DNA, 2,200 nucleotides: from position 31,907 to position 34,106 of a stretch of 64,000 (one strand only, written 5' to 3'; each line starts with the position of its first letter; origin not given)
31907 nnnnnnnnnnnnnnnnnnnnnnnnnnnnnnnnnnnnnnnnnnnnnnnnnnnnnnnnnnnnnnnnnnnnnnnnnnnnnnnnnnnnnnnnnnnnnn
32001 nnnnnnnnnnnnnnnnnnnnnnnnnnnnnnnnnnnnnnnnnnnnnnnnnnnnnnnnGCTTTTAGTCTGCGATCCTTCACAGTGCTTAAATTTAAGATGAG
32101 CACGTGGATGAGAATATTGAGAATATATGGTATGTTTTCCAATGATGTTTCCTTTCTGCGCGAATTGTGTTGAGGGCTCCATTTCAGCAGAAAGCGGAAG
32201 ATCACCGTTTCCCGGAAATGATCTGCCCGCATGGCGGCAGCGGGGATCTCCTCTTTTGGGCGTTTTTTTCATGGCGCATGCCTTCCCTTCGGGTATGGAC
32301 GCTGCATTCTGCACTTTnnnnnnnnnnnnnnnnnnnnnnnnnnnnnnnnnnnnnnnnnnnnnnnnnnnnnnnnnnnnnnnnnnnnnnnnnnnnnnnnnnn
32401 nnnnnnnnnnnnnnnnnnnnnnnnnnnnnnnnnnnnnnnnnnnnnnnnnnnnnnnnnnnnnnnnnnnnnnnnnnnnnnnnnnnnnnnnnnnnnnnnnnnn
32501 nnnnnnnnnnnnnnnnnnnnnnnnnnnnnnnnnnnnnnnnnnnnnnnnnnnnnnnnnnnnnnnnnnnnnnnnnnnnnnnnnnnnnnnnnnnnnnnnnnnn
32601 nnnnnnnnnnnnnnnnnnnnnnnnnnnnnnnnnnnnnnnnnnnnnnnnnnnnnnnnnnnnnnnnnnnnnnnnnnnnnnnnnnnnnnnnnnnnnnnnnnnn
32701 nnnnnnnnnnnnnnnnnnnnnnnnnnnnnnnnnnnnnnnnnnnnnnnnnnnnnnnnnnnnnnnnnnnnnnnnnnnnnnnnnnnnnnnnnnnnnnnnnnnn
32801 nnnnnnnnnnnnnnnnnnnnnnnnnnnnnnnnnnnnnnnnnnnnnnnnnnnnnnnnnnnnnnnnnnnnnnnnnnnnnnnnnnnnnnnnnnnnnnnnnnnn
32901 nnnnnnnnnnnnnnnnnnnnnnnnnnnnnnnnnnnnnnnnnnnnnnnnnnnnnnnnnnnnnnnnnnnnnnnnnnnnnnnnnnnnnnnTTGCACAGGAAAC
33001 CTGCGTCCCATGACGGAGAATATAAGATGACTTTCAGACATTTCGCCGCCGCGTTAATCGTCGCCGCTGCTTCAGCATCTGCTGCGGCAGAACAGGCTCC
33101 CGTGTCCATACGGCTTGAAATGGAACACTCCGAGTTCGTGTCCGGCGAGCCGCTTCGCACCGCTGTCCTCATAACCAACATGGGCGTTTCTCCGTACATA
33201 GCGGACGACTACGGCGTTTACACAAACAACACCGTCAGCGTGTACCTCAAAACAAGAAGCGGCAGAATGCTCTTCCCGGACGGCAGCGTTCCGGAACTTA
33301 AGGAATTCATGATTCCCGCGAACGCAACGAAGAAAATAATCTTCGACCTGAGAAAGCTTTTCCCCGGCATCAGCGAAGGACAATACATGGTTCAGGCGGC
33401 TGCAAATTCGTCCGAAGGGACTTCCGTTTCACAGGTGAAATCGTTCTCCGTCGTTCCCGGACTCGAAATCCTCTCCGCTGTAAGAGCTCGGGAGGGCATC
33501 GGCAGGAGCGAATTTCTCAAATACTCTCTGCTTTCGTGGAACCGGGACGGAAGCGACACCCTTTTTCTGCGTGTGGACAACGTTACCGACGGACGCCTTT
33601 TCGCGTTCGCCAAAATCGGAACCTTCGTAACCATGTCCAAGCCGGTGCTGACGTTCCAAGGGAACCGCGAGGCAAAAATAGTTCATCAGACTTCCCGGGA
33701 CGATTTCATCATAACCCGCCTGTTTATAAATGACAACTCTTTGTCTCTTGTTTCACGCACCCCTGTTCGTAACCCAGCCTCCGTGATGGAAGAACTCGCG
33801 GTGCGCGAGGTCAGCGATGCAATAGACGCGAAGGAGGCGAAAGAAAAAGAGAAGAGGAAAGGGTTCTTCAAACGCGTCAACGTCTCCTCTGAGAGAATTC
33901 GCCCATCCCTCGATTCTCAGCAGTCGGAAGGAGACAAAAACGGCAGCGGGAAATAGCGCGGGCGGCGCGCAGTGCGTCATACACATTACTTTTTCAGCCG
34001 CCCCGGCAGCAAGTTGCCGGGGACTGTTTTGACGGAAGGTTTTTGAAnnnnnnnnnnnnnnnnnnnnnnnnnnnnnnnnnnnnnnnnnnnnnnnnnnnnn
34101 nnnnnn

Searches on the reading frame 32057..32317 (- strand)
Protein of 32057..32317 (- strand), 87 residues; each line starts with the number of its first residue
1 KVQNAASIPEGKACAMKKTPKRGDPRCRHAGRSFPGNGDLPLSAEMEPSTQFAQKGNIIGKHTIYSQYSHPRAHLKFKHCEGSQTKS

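Call 32: find_homologous_proteins(query=A4, max_evalue=10)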
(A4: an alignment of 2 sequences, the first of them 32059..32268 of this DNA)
Query A4 (2 sequences) (70 aa, profile of the alignment): 2 proteins with E <= 10 among 5 candidates.
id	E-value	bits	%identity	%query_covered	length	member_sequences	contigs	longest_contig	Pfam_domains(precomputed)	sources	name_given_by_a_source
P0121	1.2e-24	104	62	79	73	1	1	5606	-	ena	-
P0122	5.7e-23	98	50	91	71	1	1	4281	-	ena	-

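Call 34: find_encoding_contigs(protein=P0121, flank=10000)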
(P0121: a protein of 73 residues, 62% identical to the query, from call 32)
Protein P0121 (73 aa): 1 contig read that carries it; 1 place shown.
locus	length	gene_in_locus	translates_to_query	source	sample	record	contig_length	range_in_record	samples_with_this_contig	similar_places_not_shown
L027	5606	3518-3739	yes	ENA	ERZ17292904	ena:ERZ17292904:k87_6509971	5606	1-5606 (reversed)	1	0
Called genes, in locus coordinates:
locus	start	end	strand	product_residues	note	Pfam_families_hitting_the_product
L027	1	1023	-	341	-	?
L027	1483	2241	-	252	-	PF06283:ThuA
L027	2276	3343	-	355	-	PF01408:GFO_IDH_MocA, PF22725:GFO_IDH_MocA_C3, PF02894:GFO_IDH_MocA_C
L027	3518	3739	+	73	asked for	-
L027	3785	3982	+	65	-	-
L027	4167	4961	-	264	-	PF04765:TOD1_MUCI70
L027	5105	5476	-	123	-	PF16561:AMPK1_CBM, PF22058:X25_BaPul_like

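Call 35: find_encoding_contigs(protein=P0122, flank=10000)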
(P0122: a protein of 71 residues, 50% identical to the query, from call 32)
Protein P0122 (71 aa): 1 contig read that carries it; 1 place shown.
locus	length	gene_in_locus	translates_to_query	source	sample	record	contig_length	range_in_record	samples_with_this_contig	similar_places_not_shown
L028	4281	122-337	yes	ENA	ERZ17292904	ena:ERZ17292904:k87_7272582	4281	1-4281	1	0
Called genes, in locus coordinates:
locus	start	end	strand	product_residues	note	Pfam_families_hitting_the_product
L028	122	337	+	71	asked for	-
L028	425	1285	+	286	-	PF02311:AraC_binding (weak), PF07883:Cupin_2 (weak), PF00165:HTH_AraC (faint), PF12833:HTH_18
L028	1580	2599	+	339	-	PF08240:ADH_N (weak), PF16912:Glu_dehyd_C (weak), PF00107:ADH_zinc_N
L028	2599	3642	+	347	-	PF08240:ADH_N, PF00107:ADH_zinc_N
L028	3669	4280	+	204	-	?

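Call 38: search_protein_representatives(alignment_id=A3)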
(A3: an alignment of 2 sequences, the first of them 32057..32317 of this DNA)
Query: 2 sequences, 97 profile positions. Proteins with E-value up to 0.001 (for the whole library): 8; up to 1e-10: 7; up to 1e-30: 3. The best 8 are listed.
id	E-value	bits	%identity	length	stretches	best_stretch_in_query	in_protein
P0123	1.6e-43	162.8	-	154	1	3-97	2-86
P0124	6.9e-34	131.9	-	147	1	11-95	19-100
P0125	1.1e-33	131.3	-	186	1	11-92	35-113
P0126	1.7e-16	76.1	-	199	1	35-92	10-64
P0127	1.0e-13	67.2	-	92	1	14-91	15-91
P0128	1.1e-12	63.9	-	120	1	40-92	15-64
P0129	1.4e-11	60.4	-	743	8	43-95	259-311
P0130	8.3e-05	38.7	-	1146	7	30-49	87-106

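Call 41: find_encoding_contigs(protein=P0125, flank=10000)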
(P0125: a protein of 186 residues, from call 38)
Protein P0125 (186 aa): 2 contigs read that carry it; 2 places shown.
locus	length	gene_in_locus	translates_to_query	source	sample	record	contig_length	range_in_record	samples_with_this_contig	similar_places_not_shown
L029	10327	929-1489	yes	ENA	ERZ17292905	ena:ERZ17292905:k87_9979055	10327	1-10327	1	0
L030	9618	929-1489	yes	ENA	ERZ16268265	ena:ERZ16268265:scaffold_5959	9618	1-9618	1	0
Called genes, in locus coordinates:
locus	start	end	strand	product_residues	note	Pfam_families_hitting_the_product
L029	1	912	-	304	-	?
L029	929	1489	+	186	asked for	-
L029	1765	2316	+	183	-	PF00149:Metallophos, PF12850:Metallophos_2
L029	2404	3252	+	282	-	PF01061:ABC2_membrane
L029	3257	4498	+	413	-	PF00005:ABC_tran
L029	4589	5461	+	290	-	PF00535:Glycos_transf_2, PF10111:Glyco_tranf_2_2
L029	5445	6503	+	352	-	PF13439:Glyco_transf_4 (weak), PF00534:Glycos_transf_1, PF13692:Glyco_trans_1_4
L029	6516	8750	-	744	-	PF17764:PriA_3primeBD, PF00270:DEAD, PF04851:ResIII, PF18319:Zn_ribbon_PriA, PF00271:Helicase_C, PF18074:PriA_C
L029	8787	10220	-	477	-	PF00772:DnaB, PF03796:DnaB_C, PF13481:AAA_25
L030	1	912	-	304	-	?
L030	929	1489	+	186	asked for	-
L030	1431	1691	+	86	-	-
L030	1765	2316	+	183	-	PF00149:Metallophos, PF12850:Metallophos_2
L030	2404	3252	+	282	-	PF01061:ABC2_membrane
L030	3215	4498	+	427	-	PF00005:ABC_tran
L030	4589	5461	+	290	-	PF00535:Glycos_transf_2, PF10111:Glyco_tranf_2_2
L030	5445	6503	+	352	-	PF13439:Glyco_transf_4 (weak), PF00534:Glycos_transf_1, PF13692:Glyco_trans_1_4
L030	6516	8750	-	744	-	PF17764:PriA_3primeBD, PF00270:DEAD, PF04851:ResIII, PF18319:Zn_ribbon_PriA, PF00271:Helicase_C, PF18074:PriA_C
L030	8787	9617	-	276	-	?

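Call 42: find_encoding_contigs(protein=P0126, flank=10000)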
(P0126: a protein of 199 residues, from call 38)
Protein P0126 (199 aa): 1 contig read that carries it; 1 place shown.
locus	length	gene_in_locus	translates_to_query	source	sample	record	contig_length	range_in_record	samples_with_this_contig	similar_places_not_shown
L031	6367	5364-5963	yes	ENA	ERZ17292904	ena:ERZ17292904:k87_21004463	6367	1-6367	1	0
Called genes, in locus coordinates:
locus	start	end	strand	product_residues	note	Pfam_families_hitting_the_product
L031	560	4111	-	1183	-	PF01855:POR_N, PF17147:PFOR_II, PF01558:POR, PF10371:EKR, PF12838:Fer4_7, PF13237:Fer4_10, PF13484:Fer4_16, PF02775:TPP_enzyme_C, +4 more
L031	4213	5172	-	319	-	PF01116:F_bP_aldolase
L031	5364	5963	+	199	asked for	-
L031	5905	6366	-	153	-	?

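Call 49: search_protein_families(library=pfam, max_evalue=10, proteins=[P0124, P0127, P0128])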
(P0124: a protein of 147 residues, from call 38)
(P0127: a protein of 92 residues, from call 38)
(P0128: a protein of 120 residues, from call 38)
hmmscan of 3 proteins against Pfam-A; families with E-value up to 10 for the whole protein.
P0124 (147 aa): 2 families
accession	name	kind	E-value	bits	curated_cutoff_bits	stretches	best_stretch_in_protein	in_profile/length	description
PF21349.2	RUBY_RBDX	-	0.058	13.3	26.5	1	31-52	8-29/30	Rubrerythrin, rubredoxin-like domain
PF14495.11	Cytochrom_C550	-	0.21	11.7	27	1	26-64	21-58/136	Cytochrome c-550 domain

P0127 (92 aa): 0 families

P0128 (120 aa): 0 families

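Call 51: find_encoding_contigs(protein=P0124, flank=10000)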
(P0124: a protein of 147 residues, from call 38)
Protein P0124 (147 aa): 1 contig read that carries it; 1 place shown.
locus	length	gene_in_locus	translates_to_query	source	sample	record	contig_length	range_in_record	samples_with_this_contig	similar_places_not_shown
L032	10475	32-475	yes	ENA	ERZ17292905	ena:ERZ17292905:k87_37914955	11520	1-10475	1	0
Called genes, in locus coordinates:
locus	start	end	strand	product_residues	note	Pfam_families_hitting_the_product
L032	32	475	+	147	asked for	-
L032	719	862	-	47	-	-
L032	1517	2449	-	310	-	PF00291:PALP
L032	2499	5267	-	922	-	PF00092:VWA, PF01882:DUF58 (faint), PF13519:VWA_2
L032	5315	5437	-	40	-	-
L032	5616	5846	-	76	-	-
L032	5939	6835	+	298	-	PF04229:GrpB, PF00383:dCMP_cyt_deam_1 (weak)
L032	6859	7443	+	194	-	PF13302:Acetyltransf_3, PF00583:Acetyltransf_1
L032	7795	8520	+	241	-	PF09339:HTH_IclR (weak)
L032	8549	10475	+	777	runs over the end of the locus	PF13187:Fer4_9 (faint), PF13484:Fer4_16 (faint)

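Call 52: find_encoding_contigs(protein=P0127, flank=10000)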
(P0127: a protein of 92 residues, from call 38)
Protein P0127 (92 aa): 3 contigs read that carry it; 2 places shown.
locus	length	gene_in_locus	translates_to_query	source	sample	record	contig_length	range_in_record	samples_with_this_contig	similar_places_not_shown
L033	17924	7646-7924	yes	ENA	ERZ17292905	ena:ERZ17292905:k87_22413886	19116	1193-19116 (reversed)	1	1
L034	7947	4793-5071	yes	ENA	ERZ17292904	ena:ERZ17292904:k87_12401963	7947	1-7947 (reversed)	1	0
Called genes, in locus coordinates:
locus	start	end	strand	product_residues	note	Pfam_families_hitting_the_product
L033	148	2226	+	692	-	PF03706:LPG_synthase_TM, PF00930:DPPIV_N (faint), PF26549:Tricorn_N, PF26550:Tricorn_2nd (faint), PF07676:PD40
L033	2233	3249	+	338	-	PF00586:AIRS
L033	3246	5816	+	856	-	PF02367:TsaE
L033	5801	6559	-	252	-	PF04452:Methyltrans_RNA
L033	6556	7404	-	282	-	PF01678:DAP_epimerase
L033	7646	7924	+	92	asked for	-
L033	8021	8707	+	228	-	PF00731:AIRC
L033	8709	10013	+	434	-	PF01969:Ni_insertion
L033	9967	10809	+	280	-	-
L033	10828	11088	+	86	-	PF02416:TatA_B_E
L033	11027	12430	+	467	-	PF01232:Mannitol_dh, PF08125:Mannitol_dh_C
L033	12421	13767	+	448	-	PF04295:GD_AH_second, PF20629:GD_AH_C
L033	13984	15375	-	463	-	PF01554:MatE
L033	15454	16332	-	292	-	PF01882:DUF58, PF05762:VWA_CoxE (weak), PF13519:VWA_2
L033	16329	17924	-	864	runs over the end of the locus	PF02861:Clp_N, PF00004:AAA, PF17871:AAA_lid_9, PF02151:UVR, PF00004:AAA, PF07724:AAA_2, PF07728:AAA_5, PF10431:ClpB_D2-small, +5 more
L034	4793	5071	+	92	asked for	-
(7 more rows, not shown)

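Call 53: find_encoding_contigs(protein=P0128, flank=10000)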
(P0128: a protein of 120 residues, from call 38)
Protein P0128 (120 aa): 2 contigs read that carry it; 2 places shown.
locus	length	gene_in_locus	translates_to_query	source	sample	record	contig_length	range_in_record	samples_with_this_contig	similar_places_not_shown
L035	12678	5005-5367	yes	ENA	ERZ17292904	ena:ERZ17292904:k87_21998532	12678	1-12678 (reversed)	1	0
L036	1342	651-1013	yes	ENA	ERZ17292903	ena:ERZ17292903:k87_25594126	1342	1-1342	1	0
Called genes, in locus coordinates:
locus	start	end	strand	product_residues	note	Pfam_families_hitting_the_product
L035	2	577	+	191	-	?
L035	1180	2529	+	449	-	PF00365:PFK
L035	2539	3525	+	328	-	PF00294:PfkB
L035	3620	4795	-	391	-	PF01408:GFO_IDH_MocA, PF22685:Gal80p_C-like (weak), PF02894:GFO_IDH_MocA_C, PF22725:GFO_IDH_MocA_C3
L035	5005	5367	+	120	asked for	-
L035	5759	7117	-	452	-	PF00909:Ammonium_transp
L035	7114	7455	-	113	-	PF00543:P-II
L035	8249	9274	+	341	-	PF00356:LacI, PF00532:Peripla_BP_1 (faint), PF13377:Peripla_BP_3 (weak)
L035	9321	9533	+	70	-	-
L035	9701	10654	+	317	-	-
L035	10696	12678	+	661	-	?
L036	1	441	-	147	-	?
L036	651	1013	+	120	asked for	-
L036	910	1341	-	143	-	?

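Call 103: search_protein_families(library=phrogs, max_evalue=1, proteins=[P0126])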
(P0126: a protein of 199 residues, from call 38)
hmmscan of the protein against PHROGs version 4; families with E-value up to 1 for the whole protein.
P0126 (199 aa): 2 families
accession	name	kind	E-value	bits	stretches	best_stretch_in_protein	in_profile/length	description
phrog_11420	-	DNA, RNA and nucleotide metabolism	0.0017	19.5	1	56-108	6-51/82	DNA binding protein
phrog_35041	-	unknown function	0.29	12.4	0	85-102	37-53/61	-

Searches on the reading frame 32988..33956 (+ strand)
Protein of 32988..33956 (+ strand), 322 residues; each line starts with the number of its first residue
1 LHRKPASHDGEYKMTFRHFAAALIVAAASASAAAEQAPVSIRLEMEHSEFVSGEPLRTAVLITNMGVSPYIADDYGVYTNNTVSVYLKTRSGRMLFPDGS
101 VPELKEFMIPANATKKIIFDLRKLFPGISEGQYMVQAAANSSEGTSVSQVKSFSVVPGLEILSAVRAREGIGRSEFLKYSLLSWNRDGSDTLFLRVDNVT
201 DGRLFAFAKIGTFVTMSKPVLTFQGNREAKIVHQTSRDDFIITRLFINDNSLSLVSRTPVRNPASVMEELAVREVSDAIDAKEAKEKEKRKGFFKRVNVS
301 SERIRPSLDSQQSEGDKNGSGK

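Call 14: search_protein_families(library=pfam, proteins=[window:32988-33956:+])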
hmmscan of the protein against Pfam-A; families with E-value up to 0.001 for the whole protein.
window:32988-33956:+ (322 aa): 0 families

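Call 86: search_protein_families(library=pfam, max_evalue=1, proteins=[window:32988-33956:+])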
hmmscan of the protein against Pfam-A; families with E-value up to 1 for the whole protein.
window:32988-33956:+ (322 aa): 1 family
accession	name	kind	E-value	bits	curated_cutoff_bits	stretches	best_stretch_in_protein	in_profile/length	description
PF14524.12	Wzt_C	-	0.12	12.8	30.4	1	82-146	50-112/143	Wzt C-terminal domain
